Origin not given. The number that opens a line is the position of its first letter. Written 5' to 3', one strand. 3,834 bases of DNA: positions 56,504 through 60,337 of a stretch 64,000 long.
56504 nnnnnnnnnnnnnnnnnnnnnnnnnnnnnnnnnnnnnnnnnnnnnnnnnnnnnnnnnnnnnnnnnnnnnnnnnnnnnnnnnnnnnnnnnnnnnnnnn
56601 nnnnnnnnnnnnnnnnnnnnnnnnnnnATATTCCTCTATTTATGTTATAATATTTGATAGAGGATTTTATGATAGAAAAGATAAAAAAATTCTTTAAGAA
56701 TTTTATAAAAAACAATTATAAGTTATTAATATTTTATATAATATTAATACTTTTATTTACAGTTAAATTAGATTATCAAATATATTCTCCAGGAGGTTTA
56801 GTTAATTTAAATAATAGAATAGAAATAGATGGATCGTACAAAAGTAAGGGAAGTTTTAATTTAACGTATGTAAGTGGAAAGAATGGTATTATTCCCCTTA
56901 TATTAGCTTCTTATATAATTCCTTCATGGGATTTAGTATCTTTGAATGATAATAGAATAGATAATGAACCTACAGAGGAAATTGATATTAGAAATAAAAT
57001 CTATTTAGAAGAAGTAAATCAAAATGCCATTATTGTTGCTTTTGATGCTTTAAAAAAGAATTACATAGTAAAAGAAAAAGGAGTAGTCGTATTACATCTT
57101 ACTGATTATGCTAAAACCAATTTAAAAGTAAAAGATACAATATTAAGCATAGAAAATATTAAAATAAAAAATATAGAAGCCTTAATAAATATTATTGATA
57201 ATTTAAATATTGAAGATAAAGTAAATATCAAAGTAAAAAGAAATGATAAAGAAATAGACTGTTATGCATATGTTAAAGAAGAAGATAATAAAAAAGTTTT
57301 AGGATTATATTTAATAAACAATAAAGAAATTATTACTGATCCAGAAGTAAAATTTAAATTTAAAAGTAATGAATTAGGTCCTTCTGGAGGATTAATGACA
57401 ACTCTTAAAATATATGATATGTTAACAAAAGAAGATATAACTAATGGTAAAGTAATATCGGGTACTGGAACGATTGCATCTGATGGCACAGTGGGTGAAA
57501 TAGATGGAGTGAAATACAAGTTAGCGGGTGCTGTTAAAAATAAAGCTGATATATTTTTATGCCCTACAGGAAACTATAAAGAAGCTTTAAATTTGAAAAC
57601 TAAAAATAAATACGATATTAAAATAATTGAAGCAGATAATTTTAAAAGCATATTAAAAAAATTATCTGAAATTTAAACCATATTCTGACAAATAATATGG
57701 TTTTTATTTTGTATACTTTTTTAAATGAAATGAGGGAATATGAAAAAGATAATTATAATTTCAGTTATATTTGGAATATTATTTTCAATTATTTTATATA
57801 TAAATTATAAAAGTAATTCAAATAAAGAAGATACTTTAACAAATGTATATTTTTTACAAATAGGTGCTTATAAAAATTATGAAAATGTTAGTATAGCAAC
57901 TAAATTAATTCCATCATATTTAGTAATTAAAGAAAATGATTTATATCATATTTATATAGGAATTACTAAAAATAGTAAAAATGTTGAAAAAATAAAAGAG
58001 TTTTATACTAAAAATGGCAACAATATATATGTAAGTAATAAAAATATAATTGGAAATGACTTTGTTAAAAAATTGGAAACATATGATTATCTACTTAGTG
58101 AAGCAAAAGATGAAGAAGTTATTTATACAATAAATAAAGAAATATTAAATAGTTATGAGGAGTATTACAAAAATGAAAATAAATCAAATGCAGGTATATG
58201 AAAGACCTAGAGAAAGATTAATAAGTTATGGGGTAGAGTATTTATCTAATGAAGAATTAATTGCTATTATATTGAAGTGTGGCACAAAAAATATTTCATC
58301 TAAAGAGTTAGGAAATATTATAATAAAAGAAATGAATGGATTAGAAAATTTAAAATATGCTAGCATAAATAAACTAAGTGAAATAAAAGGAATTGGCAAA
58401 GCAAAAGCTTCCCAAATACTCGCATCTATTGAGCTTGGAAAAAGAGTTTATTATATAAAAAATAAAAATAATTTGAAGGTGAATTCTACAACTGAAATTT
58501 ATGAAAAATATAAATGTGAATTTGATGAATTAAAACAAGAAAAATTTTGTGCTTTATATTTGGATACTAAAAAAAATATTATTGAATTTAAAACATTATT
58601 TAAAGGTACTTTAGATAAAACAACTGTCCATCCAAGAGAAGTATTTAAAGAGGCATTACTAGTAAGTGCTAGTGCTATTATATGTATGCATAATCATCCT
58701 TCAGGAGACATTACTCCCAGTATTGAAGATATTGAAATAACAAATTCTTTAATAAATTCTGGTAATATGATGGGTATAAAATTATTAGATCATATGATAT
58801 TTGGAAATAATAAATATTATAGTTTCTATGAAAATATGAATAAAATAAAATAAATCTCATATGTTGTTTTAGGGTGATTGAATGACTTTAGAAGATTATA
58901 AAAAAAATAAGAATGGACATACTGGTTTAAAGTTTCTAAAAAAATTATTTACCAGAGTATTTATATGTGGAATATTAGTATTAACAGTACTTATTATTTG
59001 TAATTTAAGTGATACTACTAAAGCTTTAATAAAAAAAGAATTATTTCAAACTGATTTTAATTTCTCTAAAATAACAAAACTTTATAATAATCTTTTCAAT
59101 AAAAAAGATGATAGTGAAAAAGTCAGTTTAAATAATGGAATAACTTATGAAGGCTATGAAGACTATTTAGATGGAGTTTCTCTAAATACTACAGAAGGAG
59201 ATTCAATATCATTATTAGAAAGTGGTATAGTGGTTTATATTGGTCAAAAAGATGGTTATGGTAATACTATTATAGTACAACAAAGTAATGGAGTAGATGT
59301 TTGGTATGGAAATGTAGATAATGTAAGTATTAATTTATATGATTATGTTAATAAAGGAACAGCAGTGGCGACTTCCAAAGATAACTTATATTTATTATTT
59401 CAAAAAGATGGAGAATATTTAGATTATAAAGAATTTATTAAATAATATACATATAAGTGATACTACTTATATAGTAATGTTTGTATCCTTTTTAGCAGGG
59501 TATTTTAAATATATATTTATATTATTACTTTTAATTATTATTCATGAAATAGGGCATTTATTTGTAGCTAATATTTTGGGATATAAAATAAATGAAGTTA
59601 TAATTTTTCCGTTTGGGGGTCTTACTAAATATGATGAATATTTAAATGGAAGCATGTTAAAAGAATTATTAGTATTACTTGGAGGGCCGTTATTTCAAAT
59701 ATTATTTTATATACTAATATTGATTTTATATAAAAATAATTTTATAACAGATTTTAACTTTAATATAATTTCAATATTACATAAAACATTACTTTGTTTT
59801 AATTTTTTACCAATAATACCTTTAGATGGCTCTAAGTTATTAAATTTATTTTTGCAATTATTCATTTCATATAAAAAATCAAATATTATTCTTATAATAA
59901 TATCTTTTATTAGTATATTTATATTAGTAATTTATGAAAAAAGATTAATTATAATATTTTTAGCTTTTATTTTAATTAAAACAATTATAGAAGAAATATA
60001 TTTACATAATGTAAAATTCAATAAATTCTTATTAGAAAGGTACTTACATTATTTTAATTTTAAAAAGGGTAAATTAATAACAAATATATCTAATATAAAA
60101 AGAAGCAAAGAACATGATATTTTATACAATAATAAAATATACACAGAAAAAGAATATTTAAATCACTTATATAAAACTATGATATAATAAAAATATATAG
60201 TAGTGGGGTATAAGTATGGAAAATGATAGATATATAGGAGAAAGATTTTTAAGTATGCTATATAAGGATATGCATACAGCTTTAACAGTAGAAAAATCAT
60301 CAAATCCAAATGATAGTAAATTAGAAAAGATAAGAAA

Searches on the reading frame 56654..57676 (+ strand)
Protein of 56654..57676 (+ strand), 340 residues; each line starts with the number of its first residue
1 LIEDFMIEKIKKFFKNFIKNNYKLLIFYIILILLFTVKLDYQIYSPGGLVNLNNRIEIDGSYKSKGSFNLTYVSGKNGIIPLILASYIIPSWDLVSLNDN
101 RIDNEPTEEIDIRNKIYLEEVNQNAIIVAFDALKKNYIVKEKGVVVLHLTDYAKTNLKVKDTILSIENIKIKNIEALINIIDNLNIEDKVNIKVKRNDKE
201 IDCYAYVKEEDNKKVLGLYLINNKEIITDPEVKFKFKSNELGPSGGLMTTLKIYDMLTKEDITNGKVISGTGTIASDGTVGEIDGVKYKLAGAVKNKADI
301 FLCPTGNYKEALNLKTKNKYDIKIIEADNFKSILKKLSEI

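Call 79: search_protein_families(library=pfam, proteins=[window:56654-57676:+], max_evalue=0.00001)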
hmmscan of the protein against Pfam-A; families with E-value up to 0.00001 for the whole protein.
window:56654-57676:+ (340 aa): 2 families
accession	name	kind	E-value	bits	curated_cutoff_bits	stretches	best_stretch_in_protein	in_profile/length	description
PF13180.12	PDZ_2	-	5.1e-07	30.3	27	1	141-201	11-74/80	PDZ domain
PF05362.19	Lon_C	-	9.5e-07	29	21.1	1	242-336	109-201/205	Lon protease (S16) C-terminal proteolytic domain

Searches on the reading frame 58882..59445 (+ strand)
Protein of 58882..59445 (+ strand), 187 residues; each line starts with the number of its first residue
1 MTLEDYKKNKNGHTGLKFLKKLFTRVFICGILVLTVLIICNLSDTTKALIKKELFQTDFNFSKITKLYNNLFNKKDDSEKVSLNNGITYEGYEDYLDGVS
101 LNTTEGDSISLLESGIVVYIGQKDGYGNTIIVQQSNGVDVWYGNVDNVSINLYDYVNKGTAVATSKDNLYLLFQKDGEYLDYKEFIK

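Call 79: search_protein_families(library=pfam, proteins=[window:58882-59445:+], max_evalue=0.00001)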
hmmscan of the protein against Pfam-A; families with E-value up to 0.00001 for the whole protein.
window:58882-59445:+ (187 aa): 1 family
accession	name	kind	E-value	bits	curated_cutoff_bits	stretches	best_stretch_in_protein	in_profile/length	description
PF01551.29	Peptidase_M23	-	1.6e-12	47.8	28.7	1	97-168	4-75/96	Peptidase family M23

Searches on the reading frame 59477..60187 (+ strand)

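Call 79: search_protein_families(library=pfam, proteins=[window:59477-60187:+], max_evalue=0.00001)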
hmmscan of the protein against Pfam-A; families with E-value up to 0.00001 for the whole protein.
window:59477-60187:+ (236 aa): 2 families
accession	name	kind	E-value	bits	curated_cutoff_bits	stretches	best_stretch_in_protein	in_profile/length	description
PF02163.28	Peptidase_M50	-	9.7e-15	54.9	27.2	1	12-85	2-100/221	Peptidase family M50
PF13398.12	Peptidase_M50B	-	3.3e-07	30.7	26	1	15-95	20-99/201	Peptidase M50B-like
